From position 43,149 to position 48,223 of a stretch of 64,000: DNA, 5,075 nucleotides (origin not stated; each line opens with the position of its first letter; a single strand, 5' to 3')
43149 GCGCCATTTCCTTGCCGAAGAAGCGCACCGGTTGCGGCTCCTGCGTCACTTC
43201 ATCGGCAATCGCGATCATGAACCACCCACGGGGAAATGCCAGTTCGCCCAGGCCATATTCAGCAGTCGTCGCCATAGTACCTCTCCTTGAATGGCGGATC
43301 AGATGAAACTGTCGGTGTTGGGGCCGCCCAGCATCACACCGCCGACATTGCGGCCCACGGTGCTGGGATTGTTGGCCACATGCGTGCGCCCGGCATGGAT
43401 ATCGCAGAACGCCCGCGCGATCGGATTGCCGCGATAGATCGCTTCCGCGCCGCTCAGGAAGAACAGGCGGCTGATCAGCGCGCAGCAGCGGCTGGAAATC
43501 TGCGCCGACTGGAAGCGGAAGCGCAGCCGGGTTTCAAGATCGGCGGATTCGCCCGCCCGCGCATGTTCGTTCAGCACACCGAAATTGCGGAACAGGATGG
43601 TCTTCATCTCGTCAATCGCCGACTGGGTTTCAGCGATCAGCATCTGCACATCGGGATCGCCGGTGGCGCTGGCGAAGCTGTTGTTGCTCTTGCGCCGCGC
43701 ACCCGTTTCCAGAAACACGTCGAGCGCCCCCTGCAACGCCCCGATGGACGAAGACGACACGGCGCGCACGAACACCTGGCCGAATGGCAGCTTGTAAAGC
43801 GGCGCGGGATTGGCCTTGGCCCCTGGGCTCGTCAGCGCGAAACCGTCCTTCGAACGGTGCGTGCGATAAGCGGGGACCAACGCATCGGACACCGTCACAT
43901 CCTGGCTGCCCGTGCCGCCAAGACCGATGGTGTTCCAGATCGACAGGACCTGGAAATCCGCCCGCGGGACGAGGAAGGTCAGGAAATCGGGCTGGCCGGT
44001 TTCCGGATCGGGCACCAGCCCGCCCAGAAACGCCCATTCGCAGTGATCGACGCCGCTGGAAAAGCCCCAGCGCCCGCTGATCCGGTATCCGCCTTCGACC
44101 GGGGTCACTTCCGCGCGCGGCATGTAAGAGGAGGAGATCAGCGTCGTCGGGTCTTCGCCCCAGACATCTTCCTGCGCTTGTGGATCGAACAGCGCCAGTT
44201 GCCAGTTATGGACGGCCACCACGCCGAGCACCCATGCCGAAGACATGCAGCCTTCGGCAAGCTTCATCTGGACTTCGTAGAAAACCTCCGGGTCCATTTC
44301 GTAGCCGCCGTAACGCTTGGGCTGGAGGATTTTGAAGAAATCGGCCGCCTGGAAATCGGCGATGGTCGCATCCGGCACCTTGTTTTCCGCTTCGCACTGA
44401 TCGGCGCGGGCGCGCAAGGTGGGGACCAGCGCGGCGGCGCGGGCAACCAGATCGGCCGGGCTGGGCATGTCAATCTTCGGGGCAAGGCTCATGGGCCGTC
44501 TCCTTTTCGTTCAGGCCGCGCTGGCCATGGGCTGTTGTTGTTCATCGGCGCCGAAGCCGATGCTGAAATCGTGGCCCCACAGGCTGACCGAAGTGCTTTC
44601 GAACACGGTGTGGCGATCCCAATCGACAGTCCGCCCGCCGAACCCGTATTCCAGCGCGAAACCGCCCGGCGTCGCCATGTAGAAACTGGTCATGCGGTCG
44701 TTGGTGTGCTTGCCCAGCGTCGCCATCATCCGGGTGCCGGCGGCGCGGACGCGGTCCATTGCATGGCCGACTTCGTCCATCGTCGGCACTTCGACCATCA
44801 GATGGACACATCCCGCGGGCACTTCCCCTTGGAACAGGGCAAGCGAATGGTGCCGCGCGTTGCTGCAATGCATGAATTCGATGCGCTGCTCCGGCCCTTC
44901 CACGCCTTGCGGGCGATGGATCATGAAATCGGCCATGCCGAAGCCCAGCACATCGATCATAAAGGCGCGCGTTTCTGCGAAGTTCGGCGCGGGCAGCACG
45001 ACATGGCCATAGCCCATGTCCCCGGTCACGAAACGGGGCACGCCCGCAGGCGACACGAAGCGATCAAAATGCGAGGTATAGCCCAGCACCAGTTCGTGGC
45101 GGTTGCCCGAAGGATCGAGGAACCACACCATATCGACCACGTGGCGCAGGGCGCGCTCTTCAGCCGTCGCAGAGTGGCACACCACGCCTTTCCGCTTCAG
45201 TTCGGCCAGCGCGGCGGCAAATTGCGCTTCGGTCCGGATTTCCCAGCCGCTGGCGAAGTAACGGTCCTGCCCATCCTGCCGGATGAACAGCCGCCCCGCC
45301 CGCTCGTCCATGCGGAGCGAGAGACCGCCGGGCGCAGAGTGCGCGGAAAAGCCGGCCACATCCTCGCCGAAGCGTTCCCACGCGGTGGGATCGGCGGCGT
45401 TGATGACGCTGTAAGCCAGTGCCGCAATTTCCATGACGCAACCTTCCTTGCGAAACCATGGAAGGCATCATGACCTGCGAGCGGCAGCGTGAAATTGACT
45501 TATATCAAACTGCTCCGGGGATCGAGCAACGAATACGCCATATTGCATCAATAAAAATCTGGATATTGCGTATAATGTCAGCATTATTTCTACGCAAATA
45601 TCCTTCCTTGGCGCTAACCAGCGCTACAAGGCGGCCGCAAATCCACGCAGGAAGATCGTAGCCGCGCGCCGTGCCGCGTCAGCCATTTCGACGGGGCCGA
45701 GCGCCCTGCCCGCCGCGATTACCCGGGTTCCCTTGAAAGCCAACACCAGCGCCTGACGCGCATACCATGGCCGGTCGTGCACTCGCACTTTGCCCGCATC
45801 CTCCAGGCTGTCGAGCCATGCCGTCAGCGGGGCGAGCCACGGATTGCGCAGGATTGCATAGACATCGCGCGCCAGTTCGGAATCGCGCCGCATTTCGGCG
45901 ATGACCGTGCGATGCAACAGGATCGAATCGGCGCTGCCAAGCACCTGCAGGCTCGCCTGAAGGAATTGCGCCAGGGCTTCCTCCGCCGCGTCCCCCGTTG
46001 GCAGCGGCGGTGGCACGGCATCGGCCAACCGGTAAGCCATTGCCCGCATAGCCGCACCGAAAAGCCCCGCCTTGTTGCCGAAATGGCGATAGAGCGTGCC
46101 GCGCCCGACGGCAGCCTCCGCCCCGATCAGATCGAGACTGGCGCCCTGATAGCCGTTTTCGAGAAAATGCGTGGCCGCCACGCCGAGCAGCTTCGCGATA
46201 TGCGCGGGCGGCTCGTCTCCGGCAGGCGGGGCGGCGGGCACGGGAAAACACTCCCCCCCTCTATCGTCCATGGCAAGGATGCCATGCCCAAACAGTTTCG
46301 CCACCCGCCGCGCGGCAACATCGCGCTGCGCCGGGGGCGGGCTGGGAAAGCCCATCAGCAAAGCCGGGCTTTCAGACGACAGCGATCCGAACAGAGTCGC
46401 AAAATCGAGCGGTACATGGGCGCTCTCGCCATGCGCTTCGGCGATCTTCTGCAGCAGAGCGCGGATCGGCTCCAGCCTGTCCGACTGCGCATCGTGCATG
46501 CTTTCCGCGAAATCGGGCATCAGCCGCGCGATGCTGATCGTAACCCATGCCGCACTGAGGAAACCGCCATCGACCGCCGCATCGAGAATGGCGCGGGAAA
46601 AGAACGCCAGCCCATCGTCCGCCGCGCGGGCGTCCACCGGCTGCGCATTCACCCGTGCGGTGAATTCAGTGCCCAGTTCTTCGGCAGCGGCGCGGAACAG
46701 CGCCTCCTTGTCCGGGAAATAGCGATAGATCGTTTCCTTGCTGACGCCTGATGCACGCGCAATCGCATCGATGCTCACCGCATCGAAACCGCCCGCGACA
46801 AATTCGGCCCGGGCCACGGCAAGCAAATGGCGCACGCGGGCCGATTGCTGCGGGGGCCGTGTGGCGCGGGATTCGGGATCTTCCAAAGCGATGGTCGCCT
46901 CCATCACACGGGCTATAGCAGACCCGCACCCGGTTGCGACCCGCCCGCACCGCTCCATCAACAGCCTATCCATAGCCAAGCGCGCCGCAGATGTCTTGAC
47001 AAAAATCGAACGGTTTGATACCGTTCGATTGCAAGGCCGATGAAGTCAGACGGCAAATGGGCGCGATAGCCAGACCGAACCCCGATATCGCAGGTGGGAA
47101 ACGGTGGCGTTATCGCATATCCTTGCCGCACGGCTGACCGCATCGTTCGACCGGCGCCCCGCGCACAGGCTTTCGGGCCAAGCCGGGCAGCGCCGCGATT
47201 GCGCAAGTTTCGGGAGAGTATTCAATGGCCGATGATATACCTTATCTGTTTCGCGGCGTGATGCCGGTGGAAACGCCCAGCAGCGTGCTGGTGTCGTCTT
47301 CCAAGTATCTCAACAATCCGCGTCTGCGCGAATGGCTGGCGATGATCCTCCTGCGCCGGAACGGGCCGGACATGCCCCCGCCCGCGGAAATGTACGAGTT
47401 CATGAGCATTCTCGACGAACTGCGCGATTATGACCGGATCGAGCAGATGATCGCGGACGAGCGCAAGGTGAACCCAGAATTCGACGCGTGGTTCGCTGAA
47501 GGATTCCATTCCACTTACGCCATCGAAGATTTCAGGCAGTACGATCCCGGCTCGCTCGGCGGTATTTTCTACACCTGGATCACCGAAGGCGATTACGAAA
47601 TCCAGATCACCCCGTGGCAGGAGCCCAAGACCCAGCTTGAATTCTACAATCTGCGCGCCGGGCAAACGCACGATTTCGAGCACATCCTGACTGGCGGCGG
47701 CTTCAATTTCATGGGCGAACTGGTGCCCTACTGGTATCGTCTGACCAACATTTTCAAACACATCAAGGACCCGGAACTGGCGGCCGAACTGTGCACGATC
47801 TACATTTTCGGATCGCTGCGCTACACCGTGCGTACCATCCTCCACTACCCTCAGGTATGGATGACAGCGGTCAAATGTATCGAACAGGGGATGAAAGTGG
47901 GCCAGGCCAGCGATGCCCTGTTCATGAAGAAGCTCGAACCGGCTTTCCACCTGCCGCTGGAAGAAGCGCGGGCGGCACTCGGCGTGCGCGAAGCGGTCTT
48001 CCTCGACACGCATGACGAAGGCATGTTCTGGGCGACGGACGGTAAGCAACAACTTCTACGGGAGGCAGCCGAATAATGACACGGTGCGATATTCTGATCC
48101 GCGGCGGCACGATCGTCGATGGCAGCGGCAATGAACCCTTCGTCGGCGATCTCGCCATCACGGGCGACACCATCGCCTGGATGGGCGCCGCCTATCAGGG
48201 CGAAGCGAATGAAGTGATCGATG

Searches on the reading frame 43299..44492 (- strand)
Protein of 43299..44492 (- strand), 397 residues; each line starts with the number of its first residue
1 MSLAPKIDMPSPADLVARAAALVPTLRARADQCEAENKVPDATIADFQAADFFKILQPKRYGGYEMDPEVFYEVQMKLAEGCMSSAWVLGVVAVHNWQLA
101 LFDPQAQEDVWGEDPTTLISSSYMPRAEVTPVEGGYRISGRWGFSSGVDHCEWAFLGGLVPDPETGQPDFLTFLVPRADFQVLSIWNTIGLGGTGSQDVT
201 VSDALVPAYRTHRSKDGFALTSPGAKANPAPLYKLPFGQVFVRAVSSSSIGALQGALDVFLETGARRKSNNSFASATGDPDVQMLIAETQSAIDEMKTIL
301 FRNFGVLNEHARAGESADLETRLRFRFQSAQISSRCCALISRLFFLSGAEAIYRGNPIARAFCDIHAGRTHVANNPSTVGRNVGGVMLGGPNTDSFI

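Call 15: search_protein_families(library=pfam, proteins=[window:43299-44492:-], max_evalue=0.001)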
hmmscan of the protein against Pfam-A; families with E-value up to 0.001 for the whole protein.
window:43299-44492:- (397 aa): 2 families
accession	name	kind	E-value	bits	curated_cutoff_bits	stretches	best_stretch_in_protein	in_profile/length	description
PF08028.16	Acyl-CoA_dh_2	-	4.4e-17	63.1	22.7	1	247-375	5-133/134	Acyl-CoA dehydrogenase, C-terminal domain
PF02771.21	Acyl-CoA_dh_N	-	2e-05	25.3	22.9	1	26-107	19-101/113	Acyl-CoA dehydrogenase, N-terminal domain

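Call 101: search_protein_families(library=ncbifam, proteins=[window:43299-44492:-], max_evalue=0.00001)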
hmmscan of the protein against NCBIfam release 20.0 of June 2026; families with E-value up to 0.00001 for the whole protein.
window:43299-44492:- (397 aa): 4 families
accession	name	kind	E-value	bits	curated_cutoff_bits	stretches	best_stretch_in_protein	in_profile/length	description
NF045629.1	monooxsub_HsaA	equivalog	2.2e-118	395.3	450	1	18-395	3-381/383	3-hydroxy-9,10-secoandrosta-1,3,5(10)-triene-9,17-dione monooxygenase oxygenase subunit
NF045920.1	HphnlacHdxOX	equivalog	2.5e-62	211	650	1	18-373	4-360/384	p-hydroxyphenylacetate 3-hydroxylase oxygenase component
TIGR04022.1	sulfur_SfnB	equivalog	1.3e-08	34.2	430.9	0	126-362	132-356/391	SfnB family sulfur acquisition oxidoreductase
NF043015.1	DibenthMonoxDszC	equivalog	4.8e-06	25.6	850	0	43-283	46-297/415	dibenzothiophene monooxygenase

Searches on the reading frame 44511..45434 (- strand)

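Call 15: search_protein_families(library=pfam, proteins=[window:44511-45434:-], max_evalue=0.001)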
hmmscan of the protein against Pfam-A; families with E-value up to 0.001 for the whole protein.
window:44511-45434:- (307 aa): 2 families
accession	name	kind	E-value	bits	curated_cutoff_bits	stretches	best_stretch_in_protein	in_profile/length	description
PF00903.31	Glyoxalase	-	5.4e-17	62.7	20.6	1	142-263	2-121/121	Glyoxalase/Bleomycin resistance protein/Dioxygenase superfamily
PF22632.2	BphC_D1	-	5.2e-12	45.8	27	1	6-52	1-49/51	Dihydroxybiphenyl dioxygenase BphC D1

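Call 101: search_protein_families(library=ncbifam, proteins=[window:44511-45434:-], max_evalue=0.00001)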
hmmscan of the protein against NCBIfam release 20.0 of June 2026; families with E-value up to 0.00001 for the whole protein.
window:44511-45434:- (307 aa): 3 families
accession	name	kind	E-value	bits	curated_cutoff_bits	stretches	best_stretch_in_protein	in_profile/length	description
NF045631.1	exdiol_diox_HsaC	equivalog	2.6e-77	259.8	450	1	3-294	1-296/296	iron-dependent extradiol dioxygenase HsaC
TIGR03213.1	23dbph12diox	equivalog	1.5e-72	244.5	366.45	1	4-289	2-286/287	biphenyl-2,3-diol 1,2-dioxygenase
TIGR03211.1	catechol_2_3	equivalog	3e-13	49.7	320.2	1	62-275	64-274/303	catechol 2,3-dioxygenase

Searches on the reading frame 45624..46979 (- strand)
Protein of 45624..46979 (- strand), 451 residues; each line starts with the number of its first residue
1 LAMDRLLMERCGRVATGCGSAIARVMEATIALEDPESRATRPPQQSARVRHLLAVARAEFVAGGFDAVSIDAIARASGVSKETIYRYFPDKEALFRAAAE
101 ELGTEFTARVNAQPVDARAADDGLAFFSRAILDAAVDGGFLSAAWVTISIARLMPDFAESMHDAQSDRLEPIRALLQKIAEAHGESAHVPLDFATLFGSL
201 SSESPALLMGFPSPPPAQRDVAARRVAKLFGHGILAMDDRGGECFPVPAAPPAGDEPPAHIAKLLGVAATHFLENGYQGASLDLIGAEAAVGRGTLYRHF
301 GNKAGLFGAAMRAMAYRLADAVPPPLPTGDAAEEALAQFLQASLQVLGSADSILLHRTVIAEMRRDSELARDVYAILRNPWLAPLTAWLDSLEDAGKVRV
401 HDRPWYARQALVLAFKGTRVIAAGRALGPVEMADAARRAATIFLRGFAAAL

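Call 15: search_protein_families(library=pfam, proteins=[window:45624-46979:-], max_evalue=0.001)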
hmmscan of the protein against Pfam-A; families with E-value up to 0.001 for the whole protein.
window:45624-46979:- (451 aa): 3 families
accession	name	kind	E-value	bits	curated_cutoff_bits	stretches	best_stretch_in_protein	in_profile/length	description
PF00440.29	TetR_N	-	5.3e-30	103.4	24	2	52-98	1-47/47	Bacterial regulatory proteins, tetR family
PF14246.11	TetR_C_7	-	4.2e-17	62.7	22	1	334-447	1-117/119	AefR-like transcriptional repressor, C-terminal domain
PF02796.21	HTH_7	-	2e-06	28.3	23.8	1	69-90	23-44/45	Helix-turn-helix domain of resolvase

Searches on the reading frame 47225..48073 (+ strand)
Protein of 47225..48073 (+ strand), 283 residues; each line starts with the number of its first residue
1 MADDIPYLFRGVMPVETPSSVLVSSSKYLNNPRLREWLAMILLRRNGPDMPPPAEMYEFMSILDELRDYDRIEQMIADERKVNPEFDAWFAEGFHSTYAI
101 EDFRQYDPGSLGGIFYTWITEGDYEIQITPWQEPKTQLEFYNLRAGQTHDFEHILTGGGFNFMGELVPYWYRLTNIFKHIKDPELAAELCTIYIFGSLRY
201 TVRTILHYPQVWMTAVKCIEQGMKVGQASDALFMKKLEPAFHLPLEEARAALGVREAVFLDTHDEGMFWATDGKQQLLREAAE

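Call 9: search_protein_families(library=pfam, proteins=[window:47225-48073:+], max_evalue=0.01)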
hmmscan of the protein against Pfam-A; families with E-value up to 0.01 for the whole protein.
window:47225-48073:+ (283 aa): 1 family
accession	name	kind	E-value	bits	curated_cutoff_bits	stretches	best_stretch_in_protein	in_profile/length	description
PF05019.18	Coq4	-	7.3e-05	22.6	22.9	1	96-255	71-218/221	Coenzyme Q (ubiquinone) biosynthesis protein Coq4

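Call 10: search_protein_families(library=ncbifam, proteins=[window:47225-48073:+], max_evalue=0.01)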
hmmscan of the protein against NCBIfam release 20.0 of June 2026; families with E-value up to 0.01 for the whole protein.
window:47225-48073:+ (283 aa): 0 families

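Call 41: find_homologous_proteins(query=window:47225-48073:+)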
Query window:47225-48073:+ (283 aa): 731 proteins with E <= 0.001 among 1296 candidates; the best 120 are listed.
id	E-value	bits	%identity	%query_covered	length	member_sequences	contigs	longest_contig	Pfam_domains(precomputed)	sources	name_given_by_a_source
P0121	1.2e-190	650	98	100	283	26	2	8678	-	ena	-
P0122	6.4e-165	565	84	100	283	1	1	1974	-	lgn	-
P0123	1.7e-164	564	84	100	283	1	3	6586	-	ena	-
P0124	2.0e-164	564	84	100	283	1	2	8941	-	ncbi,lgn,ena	-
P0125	3.6e-164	563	84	100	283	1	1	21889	-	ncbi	-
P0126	3.8e-164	563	84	100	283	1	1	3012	-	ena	-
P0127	3.8e-164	563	84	100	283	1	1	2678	-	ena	-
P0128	3.9e-164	563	84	100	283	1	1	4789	-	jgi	-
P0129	6.1e-164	562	84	100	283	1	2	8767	-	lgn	-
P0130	2.8e-157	540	82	100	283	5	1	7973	-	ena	-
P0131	8.2e-155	532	81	100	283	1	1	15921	-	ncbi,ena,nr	ncbi:MAG: hypothetical protein KDE15_08290 [Erythrobacter sp.]|nr:hypothetical protein [Erythrobacte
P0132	1.2e-154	532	81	99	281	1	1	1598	-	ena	-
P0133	1.8e-152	524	80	98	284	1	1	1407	PF05019.19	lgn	-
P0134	2.2e-152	524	80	98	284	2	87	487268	PF05019.19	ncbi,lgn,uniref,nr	ncbi:hypothetical protein Saro_3710 (plasmid) [Novosphingobium aromaticivorans DSM 12444]|uniref:Ubi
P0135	4.5e-152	523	80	98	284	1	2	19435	PF05019.19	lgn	-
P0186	6.4e-140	483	77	96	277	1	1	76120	-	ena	-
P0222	1.5e-134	466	75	94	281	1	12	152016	-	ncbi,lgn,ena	-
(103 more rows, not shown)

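Call 48: find_encoding_contigs(protein=P0134, flank=10000, max_places=1)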
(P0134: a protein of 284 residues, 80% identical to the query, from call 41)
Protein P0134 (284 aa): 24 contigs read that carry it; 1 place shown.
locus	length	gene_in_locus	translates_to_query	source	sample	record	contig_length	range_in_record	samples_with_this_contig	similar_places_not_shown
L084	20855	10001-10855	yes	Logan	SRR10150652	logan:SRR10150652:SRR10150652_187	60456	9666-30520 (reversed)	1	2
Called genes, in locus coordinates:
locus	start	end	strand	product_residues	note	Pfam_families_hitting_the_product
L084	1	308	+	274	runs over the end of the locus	PF07110:EthD, PF13577:SnoaL_4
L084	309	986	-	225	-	PF00106:adh_short, PF01370:Epimerase, PF08659:KR (faint), PF13561:adh_short_C2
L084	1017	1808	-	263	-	PF00106:adh_short, PF08659:KR, PF13561:adh_short_C2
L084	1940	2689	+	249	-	PF00106:adh_short, PF08659:KR, PF13561:adh_short_C2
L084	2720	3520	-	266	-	PF00106:adh_short, PF08659:KR, PF13561:adh_short_C2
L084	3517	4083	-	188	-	PF02627:CMD (faint)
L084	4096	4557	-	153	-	PF13577:SnoaL_4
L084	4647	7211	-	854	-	PF07715:Plug, PF00593:TonB_dep_Rec_b-barrel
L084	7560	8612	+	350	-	-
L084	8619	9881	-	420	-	PF00440:TetR_N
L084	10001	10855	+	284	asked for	PF05019:Coq4 (weak)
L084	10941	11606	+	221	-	PF00440:TetR_N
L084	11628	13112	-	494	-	PF00743:FMO-like, PF01266:DAO (faint), PF07992:Pyr_redox_2, PF13450:NAD_binding_8, PF13454:NAD_binding_9 (faint), PF13738:Pyr_redox_3, PF01593:Amino_oxidase (faint)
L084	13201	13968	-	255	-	PF00106:adh_short, PF08659:KR, PF13561:adh_short_C2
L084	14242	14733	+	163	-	PF01047:MarR, PF13404:HTH_AsnC-type, PF13412:HTH_24, PF01037:AsnC_trans_reg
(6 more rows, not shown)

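Call 49: find_related_loci(query=window:47225-48073:+, collection=metagenome_contigs, flank=5000)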
Query window:47225-48073:+ (283 aa) in metagenome_contigs; peptide patterns used: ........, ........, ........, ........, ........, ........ (x = any residue, [..] = any of these).
141 stretches matched a pattern; 9 encode a relative of the query (tblastn E <= 1e-3); 9 distinct loci.
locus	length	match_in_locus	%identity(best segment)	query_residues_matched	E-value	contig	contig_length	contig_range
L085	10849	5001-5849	97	1-283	0e+0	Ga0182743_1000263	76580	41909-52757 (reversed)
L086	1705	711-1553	77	4-283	9e-161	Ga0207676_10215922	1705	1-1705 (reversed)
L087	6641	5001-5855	74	1-283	3e-145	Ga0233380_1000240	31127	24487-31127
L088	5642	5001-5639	79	4-216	3e-116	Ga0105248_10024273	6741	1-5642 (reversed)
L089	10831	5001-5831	44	1-280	8e-77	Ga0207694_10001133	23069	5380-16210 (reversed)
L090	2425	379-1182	45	1-269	2e-78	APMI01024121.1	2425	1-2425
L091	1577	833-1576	45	1-249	2e-76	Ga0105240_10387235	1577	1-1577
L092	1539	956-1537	46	1-195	7e-60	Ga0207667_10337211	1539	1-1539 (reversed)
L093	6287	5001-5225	28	151-231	4e-5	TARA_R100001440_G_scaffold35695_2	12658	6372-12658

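Call 106: find_encoding_contigs(protein=P0222, flank=6000, max_places=1)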
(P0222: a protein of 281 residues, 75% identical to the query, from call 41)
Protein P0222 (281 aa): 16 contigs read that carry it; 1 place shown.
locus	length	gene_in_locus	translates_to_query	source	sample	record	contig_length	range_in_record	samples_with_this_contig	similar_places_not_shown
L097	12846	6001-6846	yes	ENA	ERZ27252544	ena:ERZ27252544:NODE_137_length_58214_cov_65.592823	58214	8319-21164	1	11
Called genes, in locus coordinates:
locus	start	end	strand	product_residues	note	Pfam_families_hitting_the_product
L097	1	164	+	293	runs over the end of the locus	PF02737:3HCDH_N (faint), PF02826:2-Hacid_dh_C, PF03446:NAD_binding_2, PF03807:F420_oxidored, PF07991:KARI_N (weak), PF14833:NAD_binding_11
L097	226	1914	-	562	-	PF00890:FAD_binding_2, PF01266:DAO (faint), PF03486:HI0933_like (faint), PF12831:FAD_oxidored (weak)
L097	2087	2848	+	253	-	PF00106:adh_short, PF08659:KR, PF13561:adh_short_C2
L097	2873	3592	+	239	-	PF07110:EthD (faint)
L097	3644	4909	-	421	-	PF00440:TetR_N, PF14246:TetR_C_7 (faint), PF00440:TetR_N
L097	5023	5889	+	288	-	PF02668:TauD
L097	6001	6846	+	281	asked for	-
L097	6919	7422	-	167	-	PF13577:SnoaL_4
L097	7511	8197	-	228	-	-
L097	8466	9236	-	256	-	PF00106:adh_short, PF08659:KR, PF13561:adh_short_C2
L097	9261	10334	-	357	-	PF00355:Rieske, PF19298:KshA_C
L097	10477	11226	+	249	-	PF12802:MarR_2 (faint), PF13443:HTH_26 (weak)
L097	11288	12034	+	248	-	PF00106:adh_short, PF08659:KR, PF13561:adh_short_C2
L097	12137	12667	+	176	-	PF13577:SnoaL_4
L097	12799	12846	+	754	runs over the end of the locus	PF07715:Plug, PF00593:TonB_dep_Rec_b-barrel, PF14905:OMP_b-brl_3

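Call 107: find_encoding_contigs(protein=P0186, flank=6000, max_places=1)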
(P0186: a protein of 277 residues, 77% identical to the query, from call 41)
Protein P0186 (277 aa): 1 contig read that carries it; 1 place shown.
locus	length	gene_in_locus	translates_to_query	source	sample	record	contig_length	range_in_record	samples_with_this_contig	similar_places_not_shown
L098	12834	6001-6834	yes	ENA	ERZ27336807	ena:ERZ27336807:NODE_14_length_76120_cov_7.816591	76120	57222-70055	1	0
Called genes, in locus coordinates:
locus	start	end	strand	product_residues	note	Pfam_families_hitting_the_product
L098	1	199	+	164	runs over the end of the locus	-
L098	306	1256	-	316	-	PF05661:DUF808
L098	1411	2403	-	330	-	PF16884:ADH_N_2, PF00107:ADH_zinc_N, PF13602:ADH_zinc_N_2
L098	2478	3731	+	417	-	-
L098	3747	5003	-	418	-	PF00440:TetR_N, PF14246:TetR_C_7 (weak)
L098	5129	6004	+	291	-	PF02668:TauD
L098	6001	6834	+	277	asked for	-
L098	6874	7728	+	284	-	PF13714:PEP_mutase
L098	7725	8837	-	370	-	PF13685:Fe-ADH_2, PF01761:DHQ_synthase, PF24621:DHQS_C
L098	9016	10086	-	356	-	PF01264:Chorismate_synt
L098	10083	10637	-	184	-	PF00800:PDT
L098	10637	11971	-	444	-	PF00275:EPSP_synthase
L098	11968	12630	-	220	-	PF01817:CM_2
